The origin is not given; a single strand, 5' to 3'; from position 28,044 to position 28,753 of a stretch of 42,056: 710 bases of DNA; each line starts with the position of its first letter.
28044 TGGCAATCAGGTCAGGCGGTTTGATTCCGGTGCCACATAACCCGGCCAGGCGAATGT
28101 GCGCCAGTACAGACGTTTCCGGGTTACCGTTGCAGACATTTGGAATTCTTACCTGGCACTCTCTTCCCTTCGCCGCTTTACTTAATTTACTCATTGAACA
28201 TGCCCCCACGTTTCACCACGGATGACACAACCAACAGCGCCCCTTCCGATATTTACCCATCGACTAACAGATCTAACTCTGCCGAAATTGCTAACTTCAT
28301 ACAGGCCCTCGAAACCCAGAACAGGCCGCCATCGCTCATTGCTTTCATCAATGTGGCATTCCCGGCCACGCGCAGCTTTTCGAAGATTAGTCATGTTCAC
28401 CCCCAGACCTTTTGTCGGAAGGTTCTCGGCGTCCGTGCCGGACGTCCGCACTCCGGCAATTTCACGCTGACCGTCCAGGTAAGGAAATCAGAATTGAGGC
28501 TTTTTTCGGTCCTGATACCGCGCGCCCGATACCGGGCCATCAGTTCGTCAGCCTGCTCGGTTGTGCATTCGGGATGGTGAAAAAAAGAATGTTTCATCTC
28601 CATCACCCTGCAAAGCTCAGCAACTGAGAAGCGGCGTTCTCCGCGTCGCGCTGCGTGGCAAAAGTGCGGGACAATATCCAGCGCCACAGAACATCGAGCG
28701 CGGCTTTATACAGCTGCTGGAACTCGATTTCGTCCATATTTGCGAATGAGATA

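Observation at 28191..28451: Truncated NUMOD4 homing-endonuclease remnant next to a duplicated ybcO-like 5' end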

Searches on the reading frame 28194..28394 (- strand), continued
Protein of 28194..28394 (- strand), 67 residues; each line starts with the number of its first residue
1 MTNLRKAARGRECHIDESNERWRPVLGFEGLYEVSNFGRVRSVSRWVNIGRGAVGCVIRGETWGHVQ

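Call 67: search_solved_structures(query=P0018, max_evalue=0.01, show_alignments=1)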
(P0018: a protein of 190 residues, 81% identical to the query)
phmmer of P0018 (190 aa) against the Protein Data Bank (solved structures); distinct sequences matched with E-value up to 0.01: 1.
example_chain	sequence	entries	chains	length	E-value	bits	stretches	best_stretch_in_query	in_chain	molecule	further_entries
1u3e_M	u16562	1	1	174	3.7e-09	40.2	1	21-185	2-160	HNH homing endonuclease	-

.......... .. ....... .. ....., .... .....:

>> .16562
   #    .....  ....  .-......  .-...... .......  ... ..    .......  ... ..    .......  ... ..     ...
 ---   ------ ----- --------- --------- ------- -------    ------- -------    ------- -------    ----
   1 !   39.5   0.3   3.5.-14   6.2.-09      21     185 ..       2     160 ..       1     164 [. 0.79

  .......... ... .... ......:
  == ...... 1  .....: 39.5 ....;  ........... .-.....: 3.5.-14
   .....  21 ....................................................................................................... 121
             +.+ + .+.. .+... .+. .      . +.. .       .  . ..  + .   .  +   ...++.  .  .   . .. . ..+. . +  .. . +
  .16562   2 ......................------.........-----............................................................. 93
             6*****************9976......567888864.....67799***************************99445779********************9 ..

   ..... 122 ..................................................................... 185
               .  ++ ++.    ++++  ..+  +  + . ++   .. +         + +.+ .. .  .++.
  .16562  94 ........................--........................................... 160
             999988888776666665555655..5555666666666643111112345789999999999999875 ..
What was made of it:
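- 28191..28243 (-): Endonuclease C-terminal segment (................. plus stop). It is the recognition-helix end of the HTH. It carries a GGGGG run 8 nt before the ybcO ATG, and its stop overlaps that ATG (ATGA). Aligns to the C-terminal HTH of I-HmuI through P0018 (call 67).
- Only the last helix of the HTH is left (call 67).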

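Call 68: search_protein_families(library=pfam, proteins=[P0018, P0168, P0174, P0173], max_evalue=0.01)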
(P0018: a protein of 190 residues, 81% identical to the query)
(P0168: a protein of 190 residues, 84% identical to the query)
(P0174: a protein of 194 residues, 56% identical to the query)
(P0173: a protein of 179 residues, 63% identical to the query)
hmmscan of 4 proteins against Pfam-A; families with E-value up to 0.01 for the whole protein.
P0018 (190 aa): 3 families
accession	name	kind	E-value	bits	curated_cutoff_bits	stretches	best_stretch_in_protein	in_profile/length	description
PF07463.16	NUMOD4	-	2.1e-15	57.1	23.4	1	20-74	1-48/49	NUMOD4 motif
PF13392.12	HNH_3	-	4.7e-07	29.8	24.8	1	85-125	3-45/46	HNH endonuclease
PF19610.4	DUF6115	-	0.004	18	27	1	139-181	89-131/134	Family of unknown function (DUF6115)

P0168 (190 aa): 5 families
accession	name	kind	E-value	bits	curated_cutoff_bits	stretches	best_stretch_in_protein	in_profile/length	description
PF07463.16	NUMOD4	-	5.2e-16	59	23.4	1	20-74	1-48/49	NUMOD4 motif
PF13392.12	HNH_3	-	4e-07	30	24.8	1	85-125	3-45/46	HNH endonuclease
PF01381.28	HTH_3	-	0.0009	19.7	23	1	150-185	1-34/55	Helix-turn-helix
PF13936.12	HTH_38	-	0.00098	19.2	27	1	144-182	4-42/44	Helix-turn-helix domain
PF00356.27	LacI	-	0.0047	17.1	27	1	166-184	5-23/46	Bacterial regulatory proteins, lacI family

P0174 (194 aa): 4 families
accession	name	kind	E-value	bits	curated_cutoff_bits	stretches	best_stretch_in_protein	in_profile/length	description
PF07463.16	NUMOD4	-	4.1e-14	53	23.4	1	24-78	1-48/49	NUMOD4 motif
PF13392.12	HNH_3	-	1e-09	38.3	24.8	1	89-129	3-45/46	HNH endonuclease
PF13936.12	HTH_38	-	0.00076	19.6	27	1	149-184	5-40/44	Helix-turn-helix domain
PF01381.28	HTH_3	-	0.003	18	23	1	155-189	2-34/55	Helix-turn-helix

P0173 (179 aa): 3 families
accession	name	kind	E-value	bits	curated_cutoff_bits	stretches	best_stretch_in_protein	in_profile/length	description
PF07463.16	NUMOD4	-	6.4e-13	49.2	23.4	1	9-63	1-48/49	NUMOD4 motif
PF13392.12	HNH_3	-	1.7e-07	31.2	24.8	1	74-114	3-45/46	HNH endonuclease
PF19610.4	DUF6115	-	0.0043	17.9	27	1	111-170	72-131/134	Family of unknown function (DUF6115)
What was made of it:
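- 28244..28247 (.): Junction of the 366-nt (122-codon) in-frame deletion that removed the rest of NUMOD4, the HNH_3 motif, the helical linker and the first helices of the C-terminal helix-turn-helix. Short microhomology GG(A/T)A flanks the junction. Domain positions in P0018: NUMOD4 20-74, HNH_3 85-125 (call 68).
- On NUMOD4-HNH (I-HmuI-like) homing endonucleases: The full motif is present in intact relatives (call 68). Weak HTH_3 and HTH_38 hits occur in P0168 and P0174 (call 68).
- Closest known: I-HmuI. Same: Intact relatives of ORF67 are colinear with I-HmuI over the whole enzyme: N-terminal NUMOD4 strands, HNH motif, helical linker and C-terminal helix-turn-helix (E=3.7e-9, call 67; Pfam NUMOD4 + HNH_3, call 68).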

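Call 73: find_related_loci(query=A1, collection=metagenome_contigs, flank=1500)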
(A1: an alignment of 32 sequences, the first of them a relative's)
Query A1 (190 aa) in metagenome_contigs; peptide patterns used: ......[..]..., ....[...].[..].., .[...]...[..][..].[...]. (x = any residue, [..] = any of these).
600 stretches matched a pattern (row limit reached: there are more); 405 encode a relative of the query (tblastn E <= 1e-3); the best 80 are kept; 80 distinct loci.
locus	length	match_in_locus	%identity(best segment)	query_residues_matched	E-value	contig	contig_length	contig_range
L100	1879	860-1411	53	3-189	4e-63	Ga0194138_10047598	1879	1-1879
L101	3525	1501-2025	54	12-186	6e-56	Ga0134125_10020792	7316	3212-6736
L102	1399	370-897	56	15-189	7e-55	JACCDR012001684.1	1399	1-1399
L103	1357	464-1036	46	1-189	1e-49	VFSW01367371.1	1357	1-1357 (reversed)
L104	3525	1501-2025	42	20-190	3e-33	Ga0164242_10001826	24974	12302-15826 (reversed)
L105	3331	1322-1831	39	20-189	5e-33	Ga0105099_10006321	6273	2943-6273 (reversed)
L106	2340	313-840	40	20-189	2e-32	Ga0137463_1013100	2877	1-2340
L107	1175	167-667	39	20-186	4e-31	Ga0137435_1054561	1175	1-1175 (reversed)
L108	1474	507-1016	37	20-189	1e-30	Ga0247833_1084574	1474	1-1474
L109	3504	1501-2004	37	19-189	7e-30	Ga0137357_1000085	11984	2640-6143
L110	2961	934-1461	37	20-189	2e-29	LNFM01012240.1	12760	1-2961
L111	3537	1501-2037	39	20-189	3e-29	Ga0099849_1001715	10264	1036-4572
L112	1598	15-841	39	20-189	1e-29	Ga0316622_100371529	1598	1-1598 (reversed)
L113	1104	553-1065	41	20-189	2e-29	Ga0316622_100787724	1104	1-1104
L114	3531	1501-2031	39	18-190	6e-28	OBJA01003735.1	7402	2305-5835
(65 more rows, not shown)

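Call 74: find_related_loci(query=A1, collection=viral_contigs, flank=1500)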
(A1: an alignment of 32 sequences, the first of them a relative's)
Query A1 (190 aa) in viral_contigs; peptide patterns used: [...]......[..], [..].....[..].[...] (x = any residue, [..] = any of these).
583 stretches matched a pattern; 459 encode a relative of the query (tblastn E <= 1e-3); the best 80 are kept; 80 distinct loci.
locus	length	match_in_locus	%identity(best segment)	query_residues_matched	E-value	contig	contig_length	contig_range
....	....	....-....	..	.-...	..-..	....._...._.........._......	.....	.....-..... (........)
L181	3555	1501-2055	61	3-189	5e-74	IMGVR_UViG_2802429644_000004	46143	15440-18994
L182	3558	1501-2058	56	4-189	8e-72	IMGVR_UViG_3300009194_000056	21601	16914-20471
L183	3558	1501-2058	58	4-189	1e-71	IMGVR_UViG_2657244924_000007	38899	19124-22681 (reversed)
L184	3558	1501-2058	56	4-189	3e-71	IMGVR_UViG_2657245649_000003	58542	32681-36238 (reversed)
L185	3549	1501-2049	55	3-185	9e-68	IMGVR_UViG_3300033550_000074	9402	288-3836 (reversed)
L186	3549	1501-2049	55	3-185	9e-68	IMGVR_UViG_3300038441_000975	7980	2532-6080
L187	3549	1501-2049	55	3-185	9e-68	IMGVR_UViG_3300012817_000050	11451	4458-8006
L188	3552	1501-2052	53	3-189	1e-60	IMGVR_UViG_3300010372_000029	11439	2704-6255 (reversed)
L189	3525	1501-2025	42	19-189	5e-38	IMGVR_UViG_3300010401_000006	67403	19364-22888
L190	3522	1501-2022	40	19-189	3e-33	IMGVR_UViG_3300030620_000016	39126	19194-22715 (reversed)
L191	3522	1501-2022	40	19-189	3e-33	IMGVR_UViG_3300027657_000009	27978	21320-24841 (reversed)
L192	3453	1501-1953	42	18-186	4e-32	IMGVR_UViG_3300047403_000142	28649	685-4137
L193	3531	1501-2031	39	19-189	2e-31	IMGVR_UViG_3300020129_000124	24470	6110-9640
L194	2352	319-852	42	18-190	2e-30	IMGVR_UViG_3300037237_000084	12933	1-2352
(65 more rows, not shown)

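Call 83: find_related_loci(query=L093:2702-3007:+, collection=viral_contigs, flank=1500)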
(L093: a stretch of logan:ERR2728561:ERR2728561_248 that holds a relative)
Query L093:2702-3007:+ (102 aa) in viral_contigs; peptide patterns used: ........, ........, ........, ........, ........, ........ (x = any residue, [..] = any of these).
65 stretches matched a pattern; 53 encode a relative of the query (tblastn E <= 1e-3); 53 distinct loci.
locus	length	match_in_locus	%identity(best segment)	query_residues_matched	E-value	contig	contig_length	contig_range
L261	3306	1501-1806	85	1-102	4e-60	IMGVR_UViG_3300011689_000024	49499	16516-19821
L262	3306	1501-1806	66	1-102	4e-44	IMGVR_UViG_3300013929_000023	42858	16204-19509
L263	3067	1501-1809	51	1-102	3e-29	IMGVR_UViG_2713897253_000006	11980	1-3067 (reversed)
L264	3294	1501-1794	46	1-97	1e-24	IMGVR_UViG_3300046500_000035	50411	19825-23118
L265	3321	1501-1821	46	1-102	2e-22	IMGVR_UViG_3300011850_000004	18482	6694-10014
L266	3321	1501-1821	48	1-102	3e-22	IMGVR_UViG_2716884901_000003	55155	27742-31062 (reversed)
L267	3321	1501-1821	44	1-102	9e-22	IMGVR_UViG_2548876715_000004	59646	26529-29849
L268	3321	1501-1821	44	1-102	9e-22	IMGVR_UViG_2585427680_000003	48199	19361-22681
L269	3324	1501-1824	44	1-101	3e-21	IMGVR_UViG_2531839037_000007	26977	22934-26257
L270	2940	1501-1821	45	1-102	2e-20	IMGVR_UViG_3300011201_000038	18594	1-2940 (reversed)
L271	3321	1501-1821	45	1-102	5e-20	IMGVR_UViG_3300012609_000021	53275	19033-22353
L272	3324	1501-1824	43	1-101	1e-19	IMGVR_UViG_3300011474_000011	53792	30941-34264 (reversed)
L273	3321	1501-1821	44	1-102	2e-19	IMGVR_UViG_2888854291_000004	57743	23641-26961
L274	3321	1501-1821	40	1-102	1e-18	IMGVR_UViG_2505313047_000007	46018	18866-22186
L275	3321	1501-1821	44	1-102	2e-18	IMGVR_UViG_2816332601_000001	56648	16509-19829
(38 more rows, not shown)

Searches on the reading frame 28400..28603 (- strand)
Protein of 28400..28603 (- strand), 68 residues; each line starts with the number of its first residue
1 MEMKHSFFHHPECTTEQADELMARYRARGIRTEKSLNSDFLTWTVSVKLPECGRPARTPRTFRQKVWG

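Call 9: search_protein_families(library=pfam, proteins=[window:28400-28603:-], max_evalue=1)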
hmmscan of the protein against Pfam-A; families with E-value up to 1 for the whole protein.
seq(68 aa): 1 family
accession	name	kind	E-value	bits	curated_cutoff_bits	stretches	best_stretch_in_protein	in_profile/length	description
PF14178.11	YppF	-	0.13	12.6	24.7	1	2-32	5-35/59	YppF-like protein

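Call 10: search_protein_families(library=phrogs, proteins=[window:28400-28603:-], max_evalue=1)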
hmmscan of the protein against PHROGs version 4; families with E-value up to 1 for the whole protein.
seq(68 aa): 3 families
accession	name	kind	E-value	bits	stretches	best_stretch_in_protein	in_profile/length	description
phrog_1212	-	unknown function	1e-32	113.1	1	3-68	1-66/66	-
phrog_35113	-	unknown function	3.9e-14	53.3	1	1-42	29-70/70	-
phrog_4916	-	unknown function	0.00055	20.6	1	7-31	2-23/71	-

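Call 21: find_homologous_proteins(query=window:28400-28603:-, max_evalue=0.001)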
Query seq(68 aa) (68 aa): 16 proteins with E <= 0.001 among 16 candidates.
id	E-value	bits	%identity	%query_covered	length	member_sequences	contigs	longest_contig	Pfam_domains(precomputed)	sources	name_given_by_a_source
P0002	5.5e-41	155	100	100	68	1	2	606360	-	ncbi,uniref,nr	ncbi:hypothetical protein [Escherichia sp. E1130]|uniref:hypothetical protein n=1 Tax=Escherichia sp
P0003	3.6e-34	133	87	100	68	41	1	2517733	-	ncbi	ncbi:TPA: hypothetical protein ACKFSZ_000955 [Citrobacter koseri]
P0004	1.3e-33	131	85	100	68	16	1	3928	-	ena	-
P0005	5.5e-32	126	84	100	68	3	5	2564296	-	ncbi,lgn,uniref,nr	ncbi:hypothetical protein WM508_004847 [Citrobacter koseri]|uniref:hypothetical protein n=1 Tax=Citr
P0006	2.6e-29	118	74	100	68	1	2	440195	-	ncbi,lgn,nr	ncbi:hypothetical protein N1Z88_000758 [Citrobacter amalonaticus]|nr:hypothetical protein [Citrobact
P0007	2.8e-28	114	74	100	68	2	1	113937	-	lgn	-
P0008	1.1e-27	113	74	100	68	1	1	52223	-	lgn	-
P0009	2.4e-27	112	72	100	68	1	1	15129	-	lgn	-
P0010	3.5e-27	111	74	100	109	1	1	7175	-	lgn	-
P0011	3.8e-27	111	74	97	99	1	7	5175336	-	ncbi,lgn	-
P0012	8.7e-27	110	73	97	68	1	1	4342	-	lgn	-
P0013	1.8e-25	106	71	97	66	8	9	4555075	-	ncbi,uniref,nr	ncbi:hypothetical protein [Enterobacter hormaechei]|uniref:hypothetical protein n=1 Tax=Enterobacter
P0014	1.5e-22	96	67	97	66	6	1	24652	-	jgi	-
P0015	3.1e-17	80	62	100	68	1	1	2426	-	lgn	-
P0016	8.9e-16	75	59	97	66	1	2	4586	-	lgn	-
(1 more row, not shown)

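Call 23: find_encoding_contigs(protein=P0005, flank=2500, max_places=6)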
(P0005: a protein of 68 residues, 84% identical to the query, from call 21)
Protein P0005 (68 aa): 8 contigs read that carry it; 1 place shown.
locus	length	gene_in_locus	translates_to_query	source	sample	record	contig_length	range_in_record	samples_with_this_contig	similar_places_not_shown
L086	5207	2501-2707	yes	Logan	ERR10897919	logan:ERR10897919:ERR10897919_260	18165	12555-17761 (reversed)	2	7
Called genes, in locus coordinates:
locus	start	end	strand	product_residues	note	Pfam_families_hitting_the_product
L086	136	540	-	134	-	PF06519:TolA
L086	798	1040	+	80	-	-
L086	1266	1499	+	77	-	PF06183:DinI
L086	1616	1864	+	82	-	-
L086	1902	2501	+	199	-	PF07105:DUF1367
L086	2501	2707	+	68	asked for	-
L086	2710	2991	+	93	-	-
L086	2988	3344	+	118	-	PF05866:RusA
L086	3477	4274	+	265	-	PF27659:CHP02642 (faint), PF03589:Antiterm, PF00684:DnaJ_CXXCXGXG (faint), PF03589:Antiterm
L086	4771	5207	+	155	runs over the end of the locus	PF00011:HSP20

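Call 24: find_encoding_contigs(protein=P0010, flank=2500, max_places=4)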
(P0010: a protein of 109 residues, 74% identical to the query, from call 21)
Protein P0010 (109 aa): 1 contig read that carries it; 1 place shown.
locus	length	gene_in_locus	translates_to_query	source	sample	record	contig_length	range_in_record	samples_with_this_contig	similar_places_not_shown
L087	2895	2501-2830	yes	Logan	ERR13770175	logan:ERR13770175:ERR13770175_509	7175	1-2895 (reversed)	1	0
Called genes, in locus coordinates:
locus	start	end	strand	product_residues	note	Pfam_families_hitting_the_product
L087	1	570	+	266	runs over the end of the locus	PF12961:DUF3850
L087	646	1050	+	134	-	-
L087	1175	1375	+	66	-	-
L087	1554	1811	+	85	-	PF06440:DNA_pol3_theta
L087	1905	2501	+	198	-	PF07105:DUF1367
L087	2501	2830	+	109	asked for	-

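Call 25: find_encoding_contigs(protein=P0012, flank=2500, max_places=4)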
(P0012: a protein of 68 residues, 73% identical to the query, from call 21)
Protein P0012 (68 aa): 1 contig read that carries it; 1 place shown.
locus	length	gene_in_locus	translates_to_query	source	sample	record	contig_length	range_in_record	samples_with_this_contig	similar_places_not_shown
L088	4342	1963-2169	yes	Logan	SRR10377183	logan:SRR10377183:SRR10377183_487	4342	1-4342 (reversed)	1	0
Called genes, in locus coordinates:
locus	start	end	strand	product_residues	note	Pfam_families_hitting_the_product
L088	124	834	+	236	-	PF08448:PAS_4, PF00196:GerE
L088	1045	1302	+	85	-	-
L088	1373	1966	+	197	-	PF07105:DUF1367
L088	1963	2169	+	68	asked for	-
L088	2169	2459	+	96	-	PF07102:YbcO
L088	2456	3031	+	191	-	PF06576:DUF1133, PF06530:Phage_antitermQ (weak)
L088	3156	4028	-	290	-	PF08867:FRG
